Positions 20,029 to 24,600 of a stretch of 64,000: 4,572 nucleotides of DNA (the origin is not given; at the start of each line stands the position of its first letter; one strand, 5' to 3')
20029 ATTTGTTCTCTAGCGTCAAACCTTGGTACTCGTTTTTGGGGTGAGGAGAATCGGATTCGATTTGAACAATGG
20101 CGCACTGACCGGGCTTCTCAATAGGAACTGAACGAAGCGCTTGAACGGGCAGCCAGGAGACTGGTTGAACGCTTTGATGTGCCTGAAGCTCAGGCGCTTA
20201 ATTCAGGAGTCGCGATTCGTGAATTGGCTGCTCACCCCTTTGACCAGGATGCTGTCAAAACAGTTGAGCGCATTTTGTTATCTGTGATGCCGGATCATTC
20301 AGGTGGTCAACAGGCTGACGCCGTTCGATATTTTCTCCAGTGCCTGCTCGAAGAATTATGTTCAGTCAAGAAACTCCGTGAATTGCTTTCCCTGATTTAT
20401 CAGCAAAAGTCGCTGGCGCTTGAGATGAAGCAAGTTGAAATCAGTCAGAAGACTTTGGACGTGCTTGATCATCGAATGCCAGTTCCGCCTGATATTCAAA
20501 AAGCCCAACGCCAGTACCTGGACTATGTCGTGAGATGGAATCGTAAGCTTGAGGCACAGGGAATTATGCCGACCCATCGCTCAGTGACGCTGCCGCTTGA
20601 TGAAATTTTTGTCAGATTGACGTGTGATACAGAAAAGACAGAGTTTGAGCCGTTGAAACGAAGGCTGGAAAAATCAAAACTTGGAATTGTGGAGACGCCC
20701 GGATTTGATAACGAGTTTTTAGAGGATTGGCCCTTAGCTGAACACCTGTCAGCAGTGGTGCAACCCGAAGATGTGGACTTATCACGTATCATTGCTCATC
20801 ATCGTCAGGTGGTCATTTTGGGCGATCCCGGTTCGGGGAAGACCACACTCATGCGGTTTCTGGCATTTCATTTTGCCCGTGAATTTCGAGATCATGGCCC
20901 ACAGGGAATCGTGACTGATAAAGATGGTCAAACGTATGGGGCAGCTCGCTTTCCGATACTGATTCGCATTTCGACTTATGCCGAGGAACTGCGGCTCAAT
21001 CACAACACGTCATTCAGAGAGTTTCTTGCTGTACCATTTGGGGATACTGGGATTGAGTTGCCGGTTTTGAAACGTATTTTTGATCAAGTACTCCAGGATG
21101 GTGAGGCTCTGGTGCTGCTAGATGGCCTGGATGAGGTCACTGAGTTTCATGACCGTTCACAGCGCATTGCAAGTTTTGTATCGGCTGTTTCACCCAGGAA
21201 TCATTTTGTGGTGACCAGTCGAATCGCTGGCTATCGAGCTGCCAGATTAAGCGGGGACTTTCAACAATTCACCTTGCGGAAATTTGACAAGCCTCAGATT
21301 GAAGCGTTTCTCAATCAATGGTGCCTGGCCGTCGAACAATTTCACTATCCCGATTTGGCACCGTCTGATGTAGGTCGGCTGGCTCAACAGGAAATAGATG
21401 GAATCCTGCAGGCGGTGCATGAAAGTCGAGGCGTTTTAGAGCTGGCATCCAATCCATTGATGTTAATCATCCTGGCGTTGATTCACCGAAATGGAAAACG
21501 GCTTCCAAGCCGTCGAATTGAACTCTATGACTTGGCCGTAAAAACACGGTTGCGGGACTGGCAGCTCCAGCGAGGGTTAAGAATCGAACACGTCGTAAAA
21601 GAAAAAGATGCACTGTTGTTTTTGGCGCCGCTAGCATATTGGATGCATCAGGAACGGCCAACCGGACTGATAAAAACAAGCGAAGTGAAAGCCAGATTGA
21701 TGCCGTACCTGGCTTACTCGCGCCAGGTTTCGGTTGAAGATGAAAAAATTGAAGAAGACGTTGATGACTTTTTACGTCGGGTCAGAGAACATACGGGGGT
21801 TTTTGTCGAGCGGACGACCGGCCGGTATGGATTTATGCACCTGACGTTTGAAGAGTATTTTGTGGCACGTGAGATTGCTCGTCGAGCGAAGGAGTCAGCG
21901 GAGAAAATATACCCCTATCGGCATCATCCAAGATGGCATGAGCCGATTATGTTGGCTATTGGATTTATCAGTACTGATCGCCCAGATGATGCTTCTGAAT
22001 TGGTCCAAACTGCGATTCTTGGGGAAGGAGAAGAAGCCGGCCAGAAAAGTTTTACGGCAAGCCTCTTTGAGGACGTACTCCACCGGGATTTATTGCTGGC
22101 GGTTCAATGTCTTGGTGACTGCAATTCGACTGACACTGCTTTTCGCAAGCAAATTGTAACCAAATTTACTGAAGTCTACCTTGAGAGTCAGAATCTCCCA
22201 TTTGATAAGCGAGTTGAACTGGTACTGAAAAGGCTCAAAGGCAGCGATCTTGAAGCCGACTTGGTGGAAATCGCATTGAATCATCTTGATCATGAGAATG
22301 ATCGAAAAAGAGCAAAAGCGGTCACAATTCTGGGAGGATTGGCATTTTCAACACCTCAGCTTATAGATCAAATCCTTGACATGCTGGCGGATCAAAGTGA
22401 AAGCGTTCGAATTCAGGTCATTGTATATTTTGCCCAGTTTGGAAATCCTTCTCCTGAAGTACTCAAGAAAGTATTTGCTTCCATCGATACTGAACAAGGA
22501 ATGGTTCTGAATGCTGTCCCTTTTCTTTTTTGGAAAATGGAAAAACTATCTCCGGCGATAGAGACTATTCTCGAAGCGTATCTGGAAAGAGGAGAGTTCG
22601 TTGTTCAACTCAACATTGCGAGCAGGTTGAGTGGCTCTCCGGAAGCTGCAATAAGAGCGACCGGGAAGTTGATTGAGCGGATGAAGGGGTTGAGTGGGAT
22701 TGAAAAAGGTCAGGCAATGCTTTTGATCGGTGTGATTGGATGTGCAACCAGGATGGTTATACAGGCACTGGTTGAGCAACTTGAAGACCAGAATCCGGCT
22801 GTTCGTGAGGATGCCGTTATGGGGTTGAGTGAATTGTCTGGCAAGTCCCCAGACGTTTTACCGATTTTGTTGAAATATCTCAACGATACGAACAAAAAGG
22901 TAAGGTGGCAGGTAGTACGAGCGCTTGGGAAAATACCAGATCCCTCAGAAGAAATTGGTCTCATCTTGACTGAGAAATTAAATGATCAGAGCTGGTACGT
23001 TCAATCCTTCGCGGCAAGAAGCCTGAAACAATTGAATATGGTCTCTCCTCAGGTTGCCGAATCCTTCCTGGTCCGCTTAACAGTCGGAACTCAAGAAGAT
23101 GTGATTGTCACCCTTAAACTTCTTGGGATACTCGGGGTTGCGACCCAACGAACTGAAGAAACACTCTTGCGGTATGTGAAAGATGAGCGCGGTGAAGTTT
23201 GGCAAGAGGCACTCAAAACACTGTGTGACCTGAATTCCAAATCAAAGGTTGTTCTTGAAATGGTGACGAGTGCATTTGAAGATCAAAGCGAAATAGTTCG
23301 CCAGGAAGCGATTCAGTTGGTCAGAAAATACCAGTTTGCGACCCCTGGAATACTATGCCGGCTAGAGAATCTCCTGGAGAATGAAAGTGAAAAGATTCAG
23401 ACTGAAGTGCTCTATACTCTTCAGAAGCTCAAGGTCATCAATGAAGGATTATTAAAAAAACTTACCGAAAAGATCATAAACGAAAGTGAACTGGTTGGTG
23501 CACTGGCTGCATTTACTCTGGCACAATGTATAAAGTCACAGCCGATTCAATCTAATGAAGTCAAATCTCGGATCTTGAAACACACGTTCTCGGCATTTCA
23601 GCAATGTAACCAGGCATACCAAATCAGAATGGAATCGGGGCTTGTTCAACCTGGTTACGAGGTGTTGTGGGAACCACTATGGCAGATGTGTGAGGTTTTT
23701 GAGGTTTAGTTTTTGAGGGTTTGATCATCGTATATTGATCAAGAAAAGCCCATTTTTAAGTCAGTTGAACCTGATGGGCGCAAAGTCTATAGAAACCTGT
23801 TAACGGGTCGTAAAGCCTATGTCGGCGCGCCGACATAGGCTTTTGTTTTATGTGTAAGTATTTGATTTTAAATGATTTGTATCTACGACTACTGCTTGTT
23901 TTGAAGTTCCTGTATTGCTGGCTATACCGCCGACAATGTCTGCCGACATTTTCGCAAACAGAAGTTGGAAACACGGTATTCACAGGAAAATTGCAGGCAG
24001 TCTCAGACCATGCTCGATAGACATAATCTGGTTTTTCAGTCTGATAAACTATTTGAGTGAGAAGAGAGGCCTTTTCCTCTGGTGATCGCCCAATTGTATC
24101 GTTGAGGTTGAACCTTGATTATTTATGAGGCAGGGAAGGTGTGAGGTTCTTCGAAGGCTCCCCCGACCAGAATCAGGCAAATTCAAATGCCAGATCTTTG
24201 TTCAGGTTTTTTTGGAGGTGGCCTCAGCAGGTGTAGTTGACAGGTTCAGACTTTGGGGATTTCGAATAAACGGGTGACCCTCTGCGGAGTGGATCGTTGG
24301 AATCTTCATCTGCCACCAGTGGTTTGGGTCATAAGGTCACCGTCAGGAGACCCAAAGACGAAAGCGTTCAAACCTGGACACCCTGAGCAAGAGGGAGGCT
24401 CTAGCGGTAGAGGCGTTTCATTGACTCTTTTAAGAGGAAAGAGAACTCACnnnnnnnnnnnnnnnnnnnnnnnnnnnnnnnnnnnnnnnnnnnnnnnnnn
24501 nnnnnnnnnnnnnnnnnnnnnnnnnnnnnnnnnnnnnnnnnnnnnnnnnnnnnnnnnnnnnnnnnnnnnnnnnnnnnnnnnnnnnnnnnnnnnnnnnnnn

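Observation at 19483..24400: AT-richer island carrying a NACHT-HEAT STAND NTPase, a candidate single-gene immune sensor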

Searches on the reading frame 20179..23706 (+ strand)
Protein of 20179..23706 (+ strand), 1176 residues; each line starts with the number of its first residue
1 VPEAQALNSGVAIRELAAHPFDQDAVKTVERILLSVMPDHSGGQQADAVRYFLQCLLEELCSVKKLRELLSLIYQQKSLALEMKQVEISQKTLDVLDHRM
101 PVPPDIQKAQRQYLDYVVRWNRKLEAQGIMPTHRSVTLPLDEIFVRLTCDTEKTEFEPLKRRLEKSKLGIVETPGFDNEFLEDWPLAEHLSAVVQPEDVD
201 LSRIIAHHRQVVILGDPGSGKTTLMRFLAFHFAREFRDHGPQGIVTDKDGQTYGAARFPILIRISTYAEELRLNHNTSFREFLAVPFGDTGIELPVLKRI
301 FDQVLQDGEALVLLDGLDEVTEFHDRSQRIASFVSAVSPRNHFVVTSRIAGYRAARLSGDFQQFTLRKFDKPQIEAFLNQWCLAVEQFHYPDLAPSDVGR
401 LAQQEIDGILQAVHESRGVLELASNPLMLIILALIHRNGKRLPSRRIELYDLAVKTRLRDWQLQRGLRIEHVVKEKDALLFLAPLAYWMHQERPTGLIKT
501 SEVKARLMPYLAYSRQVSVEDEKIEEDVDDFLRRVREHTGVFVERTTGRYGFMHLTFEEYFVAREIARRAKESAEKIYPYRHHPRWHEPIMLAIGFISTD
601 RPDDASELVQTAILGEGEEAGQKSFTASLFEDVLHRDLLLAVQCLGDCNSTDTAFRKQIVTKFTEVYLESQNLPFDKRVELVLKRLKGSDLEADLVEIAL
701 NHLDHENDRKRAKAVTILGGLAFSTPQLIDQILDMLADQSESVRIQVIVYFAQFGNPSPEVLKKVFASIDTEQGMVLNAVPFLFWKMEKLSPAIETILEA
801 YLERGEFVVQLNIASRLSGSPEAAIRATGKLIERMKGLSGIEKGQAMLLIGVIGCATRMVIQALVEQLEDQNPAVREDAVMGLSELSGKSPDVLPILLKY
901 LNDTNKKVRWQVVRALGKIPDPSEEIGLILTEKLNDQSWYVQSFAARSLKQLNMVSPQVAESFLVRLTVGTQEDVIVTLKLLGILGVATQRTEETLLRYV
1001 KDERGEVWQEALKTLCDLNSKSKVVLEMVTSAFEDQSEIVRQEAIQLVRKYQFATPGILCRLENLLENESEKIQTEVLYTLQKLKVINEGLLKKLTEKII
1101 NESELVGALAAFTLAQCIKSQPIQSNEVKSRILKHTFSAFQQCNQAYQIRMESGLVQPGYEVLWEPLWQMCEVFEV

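Call 5: search_protein_families(library=pfam, proteins=[window:20179-23706:+], max_evalue=1)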
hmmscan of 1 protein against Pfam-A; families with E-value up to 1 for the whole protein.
window:20179-23706:+ (1176 aa): 37 families (the best 25 are shown)
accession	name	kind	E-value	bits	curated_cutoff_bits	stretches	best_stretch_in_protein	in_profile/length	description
PF13646.12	HEAT_2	-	2.2e-32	111.6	27.7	4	861-923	1-62/88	HEAT repeats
PF02985.28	HEAT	-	1.4e-18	65.7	23.5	2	893-919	1-27/31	HEAT repeat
PF12717.13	Cnd1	-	1.4e-10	41.9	26.4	2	860-923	22-89/162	non-SMC mitotic condensation complex subunit 1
PF13513.12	HEAT_EZ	-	2.3e-10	41.2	27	1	891-919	27-55/55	HEAT-like repeat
PF05729.18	NACHT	-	1.9e-09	38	26.7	1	209-381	1-163/167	NACHT domain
PF24883.2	NPHP3_N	-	1.7e-08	35.2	24.8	1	211-348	25-164/164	Nephrocystin 3, N-terminal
PF20720.3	nSTAND3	-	2.9e-07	30.8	27.2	1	203-235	12-44/155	Novel STAND NTPase 3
PF00514.29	Arm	-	3.3e-05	24.2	20.6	0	860-887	13-40/41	Armadillo/beta-catenin-like repeat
PF13401.12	AAA_22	-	3.8e-05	24.4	27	1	209-282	6-50/130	AAA domain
PF21581.3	SCD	-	4.2e-05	24.2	27.5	0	900-919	38-57/75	Stromalin conservative domain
PF13191.12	AAA_16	-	0.00013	23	32.6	1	208-267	23-85/167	AAA ATPase domain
PF03130.22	HEAT_PBS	-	0.00014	22.5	20.9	0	908-935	1-26/27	PBS lyase HEAT-like repeat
PF20168.4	PDS5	-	0.00083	17.7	27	1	862-920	287-349/1053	Sister chromatid cohesion protein PDS5 protein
PF24389.1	ORC-CDC6-like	-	0.0012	18.2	27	1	205-238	29-62/571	ORC-CDC6-like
PF00005.33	ABC_tran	-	0.0021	19.1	25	1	204-305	7-80/137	ABC transporter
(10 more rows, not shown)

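Call 6: search_protein_families(library=padloc, proteins=[window:20179-23706:+], max_evalue=1)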
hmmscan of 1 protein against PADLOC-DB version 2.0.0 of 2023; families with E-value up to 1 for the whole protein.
window:20179-23706:+ (1176 aa): 10 families
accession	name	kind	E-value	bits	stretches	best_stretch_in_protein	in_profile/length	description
PDLC02919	HEAT-ARM_XIII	-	5.4e-11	38.6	2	860-958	356-449/1972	-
PDLC03925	OloA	-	1.3e-06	26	1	792-1069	123-309/596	-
PDLC03756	RT_UG19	-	5e-05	20.6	2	922-1113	332-517/562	DRT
PDLC04140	mad8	-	0.00011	19.8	1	205-263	24-70/314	mads_8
PDLC05079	PDC-S73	-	0.00046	17.1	1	204-234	187-217/752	-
PDLC02335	AbiLi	-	0.0015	15.7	1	209-438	77-195/326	AbiLi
PDLC00915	TRIP13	-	0.0016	15.9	1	204-238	59-93/302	TRIP13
PDLC00304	PtuA1|PtuA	-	0.0087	13.2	1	209-357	40-157/444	AAA ATPase domain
PDLC00123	GajB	-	0.012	12.3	1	203-229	11-37/540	UrvD helicase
PDLC00269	PtuA1|PtuA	-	0.013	12.8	1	210-233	34-57/446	AAA ATPase domain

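Call 13: search_protein_families(library=ncbifam, proteins=[window:20179-23706:+], max_evalue=1)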
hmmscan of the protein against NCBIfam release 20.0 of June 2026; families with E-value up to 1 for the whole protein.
window:20179-23706:+ (1176 aa): 18 families
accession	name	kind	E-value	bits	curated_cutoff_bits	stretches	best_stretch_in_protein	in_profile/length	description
NF058535.1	antiphage_EruA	equivalog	5e-12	44.8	1000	2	197-230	13-46/1318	NACHT domain-containing antiphage protein EruA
NF058515.1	phyc_lyase_CpcF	equivalog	2.5e-07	30.5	220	1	858-954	29-121/200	C-phycocyanin alpha-cysteine-84 phycocyanobilin lyase subunit CpcF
NF045915.1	PhycobilmeDegNblB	equivalog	5.7e-07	29.3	300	2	897-1076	37-211/214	phycobilisome degradation protein NblB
NF007244.0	PRK09687.1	equivalog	2.3e-06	27.1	275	1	857-917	158-219/285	putative lyase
NF010374.0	PRK13800.1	equivalog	7.7e-06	24.4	1196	1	886-1041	619-760/898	fumarate reductase/succinate dehydrogenase flavoprotein subunit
NF058502.1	phyc_lyase_CpcE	equivalog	6.9e-05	22.5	330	1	865-956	8-104/260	C-phycocyanin alpha-cysteine-84 phycocyanobilin lyase subunit CpcE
NF047389.1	ATPase_Sll1717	subfamily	0.00087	18.5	75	0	200-233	24-53/454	P-loop ATPase, Sll1717 family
NF045662.1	DVU0298_fam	equivalog_domain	0.0015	18.1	75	1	871-951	120-201/213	DVU0298 family protein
TIGR02788.1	VirB11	equivalog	0.014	14.4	249.95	1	201-230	137-166/308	P-type DNA transfer ATPase VirB11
TIGR00929.1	VirB4_CagE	subfamily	0.02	13.1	643.1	1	211-253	440-479/792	VirB4 family type IV secretion/conjugal transfer ATPase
TIGR01448.2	helicase_RecD2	equivalog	0.025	12.7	500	0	205-232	328-355/713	SF1B family DNA helicase RecD2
TIGR03925.1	T7SS_EccC_b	equivalog_domain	0.026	12.8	346.55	1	205-255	358-408/564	type VII secretion protein EccCb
NF010335.0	PRK13764.1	equivalog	0.028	12.9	340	1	202-233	257-288/613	ATPase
NF040933.2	ABC_arch_GlcV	equivalog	0.038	12.8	450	1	205-229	29-53/357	glucose ABC transporter ATP-binding protein GlcV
TIGR01351.1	adk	subfamily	0.07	12.7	168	0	210-229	1-20/212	adenylate kinase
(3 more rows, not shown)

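Call 72: search_solved_structures(query=window:20179-23706:+, max_evalue=0.001)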
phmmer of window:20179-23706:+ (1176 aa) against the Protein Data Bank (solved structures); distinct sequences matched with E-value up to 0.001: 18.
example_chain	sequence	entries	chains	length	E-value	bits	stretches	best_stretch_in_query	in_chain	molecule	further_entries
9sah_A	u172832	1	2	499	4.4e-23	84.4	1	849-1048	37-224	E4-NB2 synthetic fusion protein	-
6fsq_A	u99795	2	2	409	1.5e-14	56.1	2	831-955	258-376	alphaRep A3_bGFPD | A3_bGFPD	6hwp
4zv6_A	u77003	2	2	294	8e-14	53.7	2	826-951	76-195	AlphaRep-7 | alpha-Rep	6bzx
6ft5_A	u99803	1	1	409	2.3e-11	45.6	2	855-1021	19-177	alphaRep A3_A3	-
4xl5_C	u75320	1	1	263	2.9e-11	45.2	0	861-952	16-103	bGFP-A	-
8aw4_B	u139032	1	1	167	8.6e-11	43.7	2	861-945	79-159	ALPHAREP bGFPD-YY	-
9t1m_A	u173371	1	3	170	6.5e-10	40.8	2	826-921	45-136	Alpha Rep E4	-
6gwc_C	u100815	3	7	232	7.6e-09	37.2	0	860-959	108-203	iE5 ALPHAREP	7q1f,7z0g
6gx7_E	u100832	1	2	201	1.7e-08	36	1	833-961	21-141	iiiA5 ALPHAREP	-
9rhz_A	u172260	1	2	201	2.6e-08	35.4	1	859-964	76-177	ALPHAREP bE5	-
7p0h_A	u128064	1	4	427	2.2e-07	32.4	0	825-920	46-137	Helicobacter pylori ComF fused to an artificial alphaREP crystallization helper (named B2)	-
8aw4_A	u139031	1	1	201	4e-07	31.5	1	845-952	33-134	ALPHAREP bB-E3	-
4xvp_D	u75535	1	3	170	1.6e-06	29.5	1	826-921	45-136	BGFP-C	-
6gwd_G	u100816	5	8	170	3.4e-05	25.1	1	865-965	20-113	iiH5 ALPHAREP | iih5 Alpha Repeating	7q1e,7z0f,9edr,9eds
3ltm_A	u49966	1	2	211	4.4e-05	24.8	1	861-1021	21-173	Alpha-Rep4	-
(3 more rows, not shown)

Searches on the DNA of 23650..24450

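Call 55: search_rna_families(source=window, start=23650, end=24450, threshold=evalue, max_evalue=1)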
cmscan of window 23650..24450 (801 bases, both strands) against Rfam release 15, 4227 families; matches with E-value up to 1: 2.
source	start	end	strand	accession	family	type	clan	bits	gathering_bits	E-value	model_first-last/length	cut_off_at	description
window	23813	23872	-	RF02844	RefA9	Gene; antisense;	-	26.3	49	0.11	1-64/64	no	Enterococcus sRNA A9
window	23811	23878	-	RF01822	RsaJ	Gene; sRNA;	-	18.2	100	0.075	1-287/287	no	RNA Staph. aureus A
